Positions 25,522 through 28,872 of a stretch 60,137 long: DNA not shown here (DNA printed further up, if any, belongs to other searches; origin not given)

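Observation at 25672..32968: Atypical chaperone-usher-like fimbrial gene cluster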

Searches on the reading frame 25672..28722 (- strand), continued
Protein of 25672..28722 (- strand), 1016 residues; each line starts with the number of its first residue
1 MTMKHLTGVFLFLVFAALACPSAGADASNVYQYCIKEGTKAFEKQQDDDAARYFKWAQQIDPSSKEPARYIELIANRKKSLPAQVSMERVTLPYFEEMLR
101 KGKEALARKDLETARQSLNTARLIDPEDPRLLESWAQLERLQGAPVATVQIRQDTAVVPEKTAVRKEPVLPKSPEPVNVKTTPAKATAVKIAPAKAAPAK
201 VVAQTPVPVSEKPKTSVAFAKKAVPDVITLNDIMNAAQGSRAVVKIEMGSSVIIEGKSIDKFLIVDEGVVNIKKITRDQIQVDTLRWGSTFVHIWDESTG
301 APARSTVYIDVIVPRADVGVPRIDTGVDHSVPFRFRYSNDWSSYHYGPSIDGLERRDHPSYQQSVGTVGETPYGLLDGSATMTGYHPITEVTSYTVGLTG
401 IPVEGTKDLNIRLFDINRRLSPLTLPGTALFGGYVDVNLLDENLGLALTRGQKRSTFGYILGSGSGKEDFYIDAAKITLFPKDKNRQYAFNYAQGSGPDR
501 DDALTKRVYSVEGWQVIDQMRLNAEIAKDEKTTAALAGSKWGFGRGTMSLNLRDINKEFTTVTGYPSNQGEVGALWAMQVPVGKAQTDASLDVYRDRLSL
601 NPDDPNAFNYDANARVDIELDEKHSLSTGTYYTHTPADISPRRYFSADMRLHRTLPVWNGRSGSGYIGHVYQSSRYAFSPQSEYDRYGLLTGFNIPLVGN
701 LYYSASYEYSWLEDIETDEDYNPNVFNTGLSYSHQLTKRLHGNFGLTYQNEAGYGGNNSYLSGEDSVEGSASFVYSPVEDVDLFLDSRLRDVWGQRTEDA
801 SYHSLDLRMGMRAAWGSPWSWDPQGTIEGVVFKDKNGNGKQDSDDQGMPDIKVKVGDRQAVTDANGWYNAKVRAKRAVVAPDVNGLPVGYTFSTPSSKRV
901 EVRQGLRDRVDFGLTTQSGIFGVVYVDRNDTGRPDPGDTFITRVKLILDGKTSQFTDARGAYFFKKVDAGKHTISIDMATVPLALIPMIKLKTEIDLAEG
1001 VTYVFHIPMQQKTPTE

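Call 44: search_protein_families(library=pfam, alignment_id=A5, max_evalue=1)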
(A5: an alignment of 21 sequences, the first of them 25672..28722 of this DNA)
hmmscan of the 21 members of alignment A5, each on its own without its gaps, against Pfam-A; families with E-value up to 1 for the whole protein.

A. member 1, window:25672-28722:- (1016 aa): 8 families
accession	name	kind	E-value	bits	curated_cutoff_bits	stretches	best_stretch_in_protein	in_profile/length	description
PF17210.9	SdrD_B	-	1.5e-11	44.9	29.7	2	829-869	5-51/112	SdrD B-like domain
PF13629.12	T2SS-T3SS_pil_N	-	0.00043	20.4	23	1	242-307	3-69/72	Pilus formation protein N terminal region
PF13620.12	CarboxypepD_reg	-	0.0031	18.3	32.3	0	951-978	29-56/82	Carboxypeptidase regulatory-like domain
PF13428.12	TPR_14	-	0.035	15.2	23.5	0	99-138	5-44/44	Tetratricopeptide repeat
PF13715.12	CarbopepD_reg_2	-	0.076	13.5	32.2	0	951-978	25-52/88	CarboxypepD_reg-like domain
PF11008.14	DUF2846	-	0.11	13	34.3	1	945-1005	25-76/92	Protein of unknown function (DUF2846)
PF07719.23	TPR_2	-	0.21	12.3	27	0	98-128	4-34/34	Tetratricopeptide repeat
PF13414.12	TPR_11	-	0.48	10.6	26.8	0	104-131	3-30/42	TPR repeat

B. families by the number of members that match (of 21 scanned): 27 families (the first 25 are shown)
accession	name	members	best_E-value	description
PF17210.9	SdrD_B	21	1.9e-14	SdrD B-like domain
PF13629.12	T2SS-T3SS_pil_N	20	9.4e-09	Pilus formation protein N terminal region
PF13620.12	CarboxypepD_reg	19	3e-08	Carboxypeptidase regulatory-like domain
PF16371.11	MetallophosN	19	7.6e-06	N terminal of Calcineurin-like phosphoesterase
PF13715.12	CarbopepD_reg_2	14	7.1e-07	CarboxypepD_reg-like domain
PF07719.23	TPR_2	10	0.0004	Tetratricopeptide repeat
PF11008.14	DUF2846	9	0.0044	Protein of unknown function (DUF2846)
PF00515.34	TPR_1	4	0.006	Tetratricopeptide repeat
PF09430.16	EMC7_beta-sandw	2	0.003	ER membrane protein complex subunit 7, beta-sandwich domain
PF20598.4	DUF6795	2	0.014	Domain of unknown function (DUF6795)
PF13505.12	OMP_b-brl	2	0.12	Outer membrane protein beta-barrel domain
PF06832.18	BiPBP_C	1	0.0062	Penicillin-Binding Protein C-terminus Family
PF14686.12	fn3_3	1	0.0079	Polysaccharide lyase family 4, domain II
PF15976.11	CooC_C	1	0.018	CS1-pili formation C-terminal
PF13181.12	TPR_8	1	0.033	Tetratricopeptide repeat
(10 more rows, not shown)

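Call 46: search_solved_structures(query=A5, max_evalue=10)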
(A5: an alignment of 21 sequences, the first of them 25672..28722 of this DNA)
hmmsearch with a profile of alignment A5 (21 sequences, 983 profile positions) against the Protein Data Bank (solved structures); distinct sequences matched with E-value up to 10: 46.
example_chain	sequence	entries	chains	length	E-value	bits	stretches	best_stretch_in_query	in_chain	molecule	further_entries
9qhb_A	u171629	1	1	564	2.1e-10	42.3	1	33-77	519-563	Engineered tetratricopeptide repeat protein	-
8bu0_A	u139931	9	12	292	6.2e-09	37.4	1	33-76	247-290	Consensus tetratricopeptide repeat protein | Crystal structure of an 8-repeat consensus TPR superhelix with Zinc. | Monomer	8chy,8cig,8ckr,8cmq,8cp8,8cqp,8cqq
9qhc_A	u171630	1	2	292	1.2e-07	33.1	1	33-77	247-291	Engineered tetratricopeptide repeat protein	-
7obi_A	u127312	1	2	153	5.5e-07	30.9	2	36-121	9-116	CTPR-rv4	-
1na0_A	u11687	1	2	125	2.7e-06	28.6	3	33-77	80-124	designed protein CTPR3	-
2fo7_A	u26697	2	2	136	1.4e-05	26.3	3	34-66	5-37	SYNTHETIC CONSENSUS TPR PROTEIN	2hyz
10ps_A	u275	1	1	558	1.4e-05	26.2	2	786-834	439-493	Serine-aspartate repeat-containing protein D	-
8ch0_A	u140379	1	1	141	2e-05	25.8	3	33-66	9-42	Consensus tetratricopeptide repeat protein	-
1na3_A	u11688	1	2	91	7e-05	23.9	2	33-77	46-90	designed protein CTPR2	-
5hrz_A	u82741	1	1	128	0.00011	23.3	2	33-81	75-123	TPR domain protein 1na0C3_3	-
3kd7_A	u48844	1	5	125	0.00015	22.8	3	33-77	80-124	CTPR390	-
6v8e_A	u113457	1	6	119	0.00017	22.7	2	33-77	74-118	Designed protein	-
6vfh_A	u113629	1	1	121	0.00071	20.6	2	29-66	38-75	T33_dn10A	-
6vfi_B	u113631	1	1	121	0.0014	19.6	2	29-66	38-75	O43_dn18B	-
6vl6_A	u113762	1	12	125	0.0015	19.6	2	33-70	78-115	T33_dn2A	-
8jvb_A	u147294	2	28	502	1.9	9.3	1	204-299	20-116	Type II and III secretion system protein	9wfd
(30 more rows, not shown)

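Call 66: search_protein_families(library=pfam, alignment_id=A9, max_evalue=1)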
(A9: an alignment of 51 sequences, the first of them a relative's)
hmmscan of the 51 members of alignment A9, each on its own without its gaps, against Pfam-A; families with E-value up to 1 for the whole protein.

A. member 1, P0008 (1016 aa): 8 families
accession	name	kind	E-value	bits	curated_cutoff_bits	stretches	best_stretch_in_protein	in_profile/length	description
PF17210.9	SdrD_B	-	1.5e-11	44.9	29.7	2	829-869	5-51/112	SdrD B-like domain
PF13629.12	T2SS-T3SS_pil_N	-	0.00043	20.4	23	1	242-307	3-69/72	Pilus formation protein N terminal region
PF13620.12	CarboxypepD_reg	-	0.0031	18.3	32.3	0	951-978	29-56/82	Carboxypeptidase regulatory-like domain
PF13428.12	TPR_14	-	0.035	15.2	23.5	0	99-138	5-44/44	Tetratricopeptide repeat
PF13715.12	CarbopepD_reg_2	-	0.076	13.5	32.2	0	951-978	25-52/88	CarboxypepD_reg-like domain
PF11008.14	DUF2846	-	0.11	13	34.3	1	945-1005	25-76/92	Protein of unknown function (DUF2846)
PF07719.23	TPR_2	-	0.21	12.3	27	0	98-128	4-34/34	Tetratricopeptide repeat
PF13414.12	TPR_11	-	0.48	10.6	26.8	0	104-131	3-30/42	TPR repeat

B. families by the number of members that match (of 51 scanned): 53 families (the first 25 are shown)
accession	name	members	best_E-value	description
PF17210.9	SdrD_B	50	4.8e-26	SdrD B-like domain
PF13620.12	CarboxypepD_reg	46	2.6e-14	Carboxypeptidase regulatory-like domain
PF13715.12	CarbopepD_reg_2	44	2.5e-10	CarboxypepD_reg-like domain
PF13629.12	T2SS-T3SS_pil_N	44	6e-10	Pilus formation protein N terminal region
PF07719.23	TPR_2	29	3e-06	Tetratricopeptide repeat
PF00515.34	TPR_1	20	3e-06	Tetratricopeptide repeat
PF16371.11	MetallophosN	15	1.8e-10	N terminal of Calcineurin-like phosphoesterase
PF13414.12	TPR_11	15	8.1e-05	TPR repeat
PF17802.7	SpaA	12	9.8e-07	Prealbumin-like fold domain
PF13432.12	TPR_16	9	0.0014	Tetratricopeptide repeat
PF09430.16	EMC7_beta-sandw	8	2.9e-05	ER membrane protein complex subunit 7, beta-sandwich domain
PF14559.12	TPR_19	8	0.016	Tetratricopeptide repeat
PF13181.12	TPR_8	7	0.0038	Tetratricopeptide repeat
PF11008.14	DUF2846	6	0.00056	Protein of unknown function (DUF2846)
PF13428.12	TPR_14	5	0.035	Tetratricopeptide repeat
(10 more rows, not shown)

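Call 67: search_solved_structures(query=A9, max_evalue=10)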
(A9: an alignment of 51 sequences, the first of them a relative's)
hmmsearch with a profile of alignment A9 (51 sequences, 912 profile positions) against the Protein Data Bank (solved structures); distinct sequences matched with E-value up to 10: 85 (the best 60 are shown).
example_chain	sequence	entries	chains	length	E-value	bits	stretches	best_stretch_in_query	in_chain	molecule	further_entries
9qhb_A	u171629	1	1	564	1e-35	126.3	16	29-69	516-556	Engineered tetratricopeptide repeat protein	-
8bu0_A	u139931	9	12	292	5e-24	87.5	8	29-67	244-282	Consensus tetratricopeptide repeat protein | Crystal structure of an 8-repeat consensus TPR superhelix with Zinc. | Monomer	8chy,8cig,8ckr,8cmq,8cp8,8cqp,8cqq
9qhc_A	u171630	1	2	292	7.1e-21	77.1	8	29-65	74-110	Engineered tetratricopeptide repeat protein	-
10ps_A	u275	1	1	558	2.6e-16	62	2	719-794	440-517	Serine-aspartate repeat-containing protein D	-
8ch0_A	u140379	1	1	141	4.8e-13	51.2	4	29-65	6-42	Consensus tetratricopeptide repeat protein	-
2fo7_A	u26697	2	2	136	8.5e-13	50.4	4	29-65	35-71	SYNTHETIC CONSENSUS TPR PROTEIN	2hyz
1na0_A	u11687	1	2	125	1e-11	46.8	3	31-72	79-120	designed protein CTPR3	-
2wqh_A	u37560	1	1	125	1.2e-09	40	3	31-72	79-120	CTPR3Y3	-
7obi_A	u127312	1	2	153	2.4e-09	38.9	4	29-66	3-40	CTPR-rv4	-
3kd7_A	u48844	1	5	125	2.6e-09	38.8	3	33-72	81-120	CTPR390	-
9gzg_A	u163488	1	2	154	4.8e-09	38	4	30-72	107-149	Engineered CTPR protein with glutamic acids for conductivity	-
1na3_A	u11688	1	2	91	1.3e-08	36.5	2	32-73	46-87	designed protein CTPR2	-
6v8e_A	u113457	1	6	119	4.7e-08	34.7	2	32-72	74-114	Designed protein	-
5hrz_A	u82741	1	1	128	9.3e-08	33.7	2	32-74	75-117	TPR domain protein 1na0C3_3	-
6vfh_A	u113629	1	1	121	1.1e-07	33.5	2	29-65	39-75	T33_dn10A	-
8jvb_A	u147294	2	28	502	0.0029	18.8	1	134-221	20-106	Type II and III secretion system protein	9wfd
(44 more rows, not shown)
